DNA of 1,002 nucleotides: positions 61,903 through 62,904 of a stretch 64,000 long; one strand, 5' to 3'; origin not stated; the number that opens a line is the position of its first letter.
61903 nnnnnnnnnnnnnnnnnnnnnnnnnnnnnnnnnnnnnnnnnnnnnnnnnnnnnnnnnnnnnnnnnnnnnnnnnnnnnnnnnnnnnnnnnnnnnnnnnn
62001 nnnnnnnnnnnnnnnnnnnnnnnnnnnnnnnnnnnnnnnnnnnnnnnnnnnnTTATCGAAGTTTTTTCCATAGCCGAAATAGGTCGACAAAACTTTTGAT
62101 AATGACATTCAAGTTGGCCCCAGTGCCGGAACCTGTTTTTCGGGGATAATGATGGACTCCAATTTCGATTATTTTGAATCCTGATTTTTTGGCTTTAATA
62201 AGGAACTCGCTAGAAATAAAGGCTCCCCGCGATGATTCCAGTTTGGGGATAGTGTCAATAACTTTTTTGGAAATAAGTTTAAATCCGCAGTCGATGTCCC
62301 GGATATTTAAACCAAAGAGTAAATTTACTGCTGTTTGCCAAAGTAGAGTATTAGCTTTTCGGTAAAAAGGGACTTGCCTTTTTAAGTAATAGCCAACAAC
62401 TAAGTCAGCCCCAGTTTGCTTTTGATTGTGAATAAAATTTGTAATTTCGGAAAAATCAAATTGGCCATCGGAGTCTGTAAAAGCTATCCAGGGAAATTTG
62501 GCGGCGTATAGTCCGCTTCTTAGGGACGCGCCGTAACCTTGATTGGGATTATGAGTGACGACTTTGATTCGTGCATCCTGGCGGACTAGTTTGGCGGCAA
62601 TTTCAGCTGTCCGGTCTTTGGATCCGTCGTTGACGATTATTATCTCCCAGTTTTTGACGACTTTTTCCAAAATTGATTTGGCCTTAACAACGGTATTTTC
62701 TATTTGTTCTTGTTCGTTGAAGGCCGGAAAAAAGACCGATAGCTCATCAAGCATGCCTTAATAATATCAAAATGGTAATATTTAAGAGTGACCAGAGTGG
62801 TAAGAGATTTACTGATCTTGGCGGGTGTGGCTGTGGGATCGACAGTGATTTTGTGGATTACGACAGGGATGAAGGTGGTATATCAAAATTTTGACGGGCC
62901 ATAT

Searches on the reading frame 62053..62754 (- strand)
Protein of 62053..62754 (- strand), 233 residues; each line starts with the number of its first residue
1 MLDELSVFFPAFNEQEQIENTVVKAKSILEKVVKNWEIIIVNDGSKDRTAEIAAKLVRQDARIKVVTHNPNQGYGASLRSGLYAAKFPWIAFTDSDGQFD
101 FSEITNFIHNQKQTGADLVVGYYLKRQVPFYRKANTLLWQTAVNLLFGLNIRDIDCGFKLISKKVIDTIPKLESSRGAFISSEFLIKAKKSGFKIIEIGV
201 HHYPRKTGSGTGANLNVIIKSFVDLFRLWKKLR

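Call 4: search_protein_families(library=pfam, proteins=[window:62053-62754:-], max_evalue=0.001)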
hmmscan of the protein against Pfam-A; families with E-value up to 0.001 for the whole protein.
window:62053-62754:- (233 aa): 3 families
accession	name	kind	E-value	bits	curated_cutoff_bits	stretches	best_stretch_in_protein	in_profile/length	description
PF00535.33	Glycos_transf_2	-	4.3e-29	102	23.3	1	6-168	1-166/168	Glycosyl transferase family 2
PF13641.12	Glyco_tranf_2_3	-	3.1e-05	24.5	27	1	5-96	3-96/230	Glycosyltransferase like family 2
PF10111.15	Glyco_tranf_2_2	-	0.00033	20.7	27.3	1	9-99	4-94/276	Glycosyltransferase like family 2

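Call 5: search_protein_families(library=ncbifam, proteins=[window:62053-62754:-], max_evalue=0.001)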
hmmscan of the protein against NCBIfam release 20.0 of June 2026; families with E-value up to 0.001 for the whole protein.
window:62053-62754:- (233 aa): 22 families
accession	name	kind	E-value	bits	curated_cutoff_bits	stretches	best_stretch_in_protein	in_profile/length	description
NF007986.1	PRK10714.1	equivalog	2.4e-18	66.2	529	1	3-216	6-214/316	undecaprenyl-phosphate 4-deoxy-4-formamido-L-arabinose transferase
TIGR03937.1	PgaC_IcaA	equivalog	5.6e-18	65.1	422.3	1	3-110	45-149/407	poly-beta-1,6-N-acetyl-D-glucosamine synthase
NF041391.1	DPhHxTase_Halo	equivalog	6.3e-18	64.5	375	1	11-206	3-187/213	dolichyl-phosphate hexose transferase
NF047683.1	TeichurnBiosyTuaG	equivalog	9.4e-18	64.7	400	1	4-108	7-108/252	teichuronic acid biosynthesis protein TuaG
NF047588.1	GlcsyltransPgfSStrep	equivalog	1.6e-16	60.4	500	1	5-173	3-171/308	glycosyltransferase PgfS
NF058614.1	PPMAGASynPpgS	equivalog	4e-15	55.9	370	1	7-200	4-194/226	polyprenyl-phospho-N-acetylgalactosaminyl synthase PpgS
NF007482.0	PRK10073.1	equivalog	3.5e-13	49.3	423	1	4-99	7-98/334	glycosyltransferase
TIGR04182.1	glyco_TIGR04182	equivalog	6.3e-12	45.5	325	1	5-216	2-202/293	S-layer glycoprotein N-glycosyltransferase AglJ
NF053739.1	GlytfEpsEBac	equivalog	2.7e-11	43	450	1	6-97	4-93/265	glycosyltransferase EpsE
NF050050.1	ProtGlycPglI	equivalog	1.1e-10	41.4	500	1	4-119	3-115/306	GalNAc(5)-diNAcBac-PP-undecaprenol beta-1,3-glucosyltransferase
TIGR04283.1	glyco_like_mftF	equivalog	3.1e-10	40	182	1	5-108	1-97/221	TIGR04283 family arsenosugar biosynthesis glycosyltransferase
NF010496.0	PRK13915.1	equivalog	3.4e-10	39.5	262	1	4-97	32-127/307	glucosyl-3-phosphoglycerate synthase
TIGR03965.1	mycofact_glyco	equivalog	3.5e-10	39.3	280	1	3-97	74-165/467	mycofactocin biosynthesis glycosyltransferase MftF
NF041875.1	EPS_EpsD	equivalog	4.6e-10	39.4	370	1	5-122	1-115/325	exopolysaccharide biosynthesis glycosyltransferase EpsD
NF038302.1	EPS_HpsE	equivalog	2.2e-08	33.5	300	1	4-115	2-118/307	hormogonium polysaccharide biosynthesis glycosyltransferase HpsE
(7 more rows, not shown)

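Call 50: find_homologous_proteins(query=window:62053-62754:-, max_evalue=1e-10)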
Query window:62053-62754:- (233 aa): 7910 proteins with E <= 1e-10 among 8000 candidates; the best 120 are listed.
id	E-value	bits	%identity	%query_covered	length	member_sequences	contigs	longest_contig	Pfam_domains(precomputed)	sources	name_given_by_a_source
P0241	2.4e-150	516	100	100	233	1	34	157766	PF13641.13,PF00535.33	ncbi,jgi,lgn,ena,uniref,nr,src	ncbi:hypothetical protein A3D85_02755 [Candidatus Amesbacteria bacterium RIFCSPHIGHO2_02_FULL_47_9]|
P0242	2.7e-119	415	76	100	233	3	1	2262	PF10111.15,PF00535.33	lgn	-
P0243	1.9e-115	402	74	100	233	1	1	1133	PF00535.33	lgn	-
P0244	2.6e-114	398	75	100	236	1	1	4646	PF10111.15,PF13641.13,PF00535.33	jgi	jgi:glycosyltransferase involved in cell wall biosynthesis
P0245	2.2e-113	395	74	100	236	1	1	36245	PF10111.15,PF13641.13,PF00535.33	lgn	-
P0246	3.7e-112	391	73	100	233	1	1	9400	PF00535.33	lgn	-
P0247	6.1e-112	391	73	100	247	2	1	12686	PF00535.33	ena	-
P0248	9.8e-112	390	73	100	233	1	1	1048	PF00535.33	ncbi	-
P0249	1.9e-111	389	72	100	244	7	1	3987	PF00535.33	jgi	-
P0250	4.0e-111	388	71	100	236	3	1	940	PF00535.33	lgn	-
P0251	4.7e-111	388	73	100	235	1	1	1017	PF10111.15,PF13641.13,PF00535.33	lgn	-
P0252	4.8e-111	388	73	99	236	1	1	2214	PF00535.33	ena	-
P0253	4.8e-111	388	72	100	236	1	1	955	PF10111.15,PF00535.33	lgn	-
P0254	5.7e-111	387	72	100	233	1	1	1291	PF10111.15,PF13641.13,PF00535.33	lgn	-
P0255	6.2e-111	387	71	100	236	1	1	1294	PF10111.15,PF00535.33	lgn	-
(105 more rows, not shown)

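Call 65: search_solved_structures(query=window:62053-62754:-, max_evalue=0.000001)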
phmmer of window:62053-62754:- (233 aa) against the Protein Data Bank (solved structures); distinct sequences matched with E-value up to 0.000001: 14.
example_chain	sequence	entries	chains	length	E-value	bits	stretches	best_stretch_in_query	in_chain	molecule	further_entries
9bhc_C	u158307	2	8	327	2.3e-16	63.3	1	4-213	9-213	Undecaprenyl-phosphate 4-deoxy-4-formamido-L-arabinose transferase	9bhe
8vxh_A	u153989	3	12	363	3.1e-16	62.8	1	4-213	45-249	Undecaprenyl-phosphate 4-deoxy-4-formamido-L-arabinose transferase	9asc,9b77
9hwj_A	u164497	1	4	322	9.6e-13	51.4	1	4-213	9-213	Undecaprenyl-phosphate 4-deoxy-4-formamido-L-arabinose transferase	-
5eke_A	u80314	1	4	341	7e-12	48.6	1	4-181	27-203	Uncharacterized glycosyltransferase sll0501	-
5ekp_C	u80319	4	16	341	7.2e-12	48.6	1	4-181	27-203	Uncharacterized glycosyltransferase sll0501 | Glycosyltransferase sll0501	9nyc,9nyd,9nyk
9nye_A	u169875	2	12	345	7.3e-12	48.5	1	4-181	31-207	Glycosyltransferase sll0501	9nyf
5mlz_A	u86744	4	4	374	2.9e-10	43.3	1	5-200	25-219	Dolichol monophosphate mannose synthase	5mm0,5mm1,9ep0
5hea_A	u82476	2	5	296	9.1e-10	41.7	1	5-106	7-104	Putative glycosyltransferase (GalT1)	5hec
2z87_A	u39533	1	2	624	2e-09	40.6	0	2-96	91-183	Chondroitin synthase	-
2z86_A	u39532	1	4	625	2e-09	40.6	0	2-96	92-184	Chondroitin synthase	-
3bcv_A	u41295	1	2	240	2.5e-08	37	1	2-111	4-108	Putative glycosyltransferase protein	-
6p61_A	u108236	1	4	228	1.2e-07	34.7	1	5-149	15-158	Glycosyltransferase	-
8vh7_A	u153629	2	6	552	7.9e-07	32.1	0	15-104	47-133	Heparosan synthase B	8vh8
8viw_A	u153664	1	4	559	8.1e-07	32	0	15-104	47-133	Heparosan synthase B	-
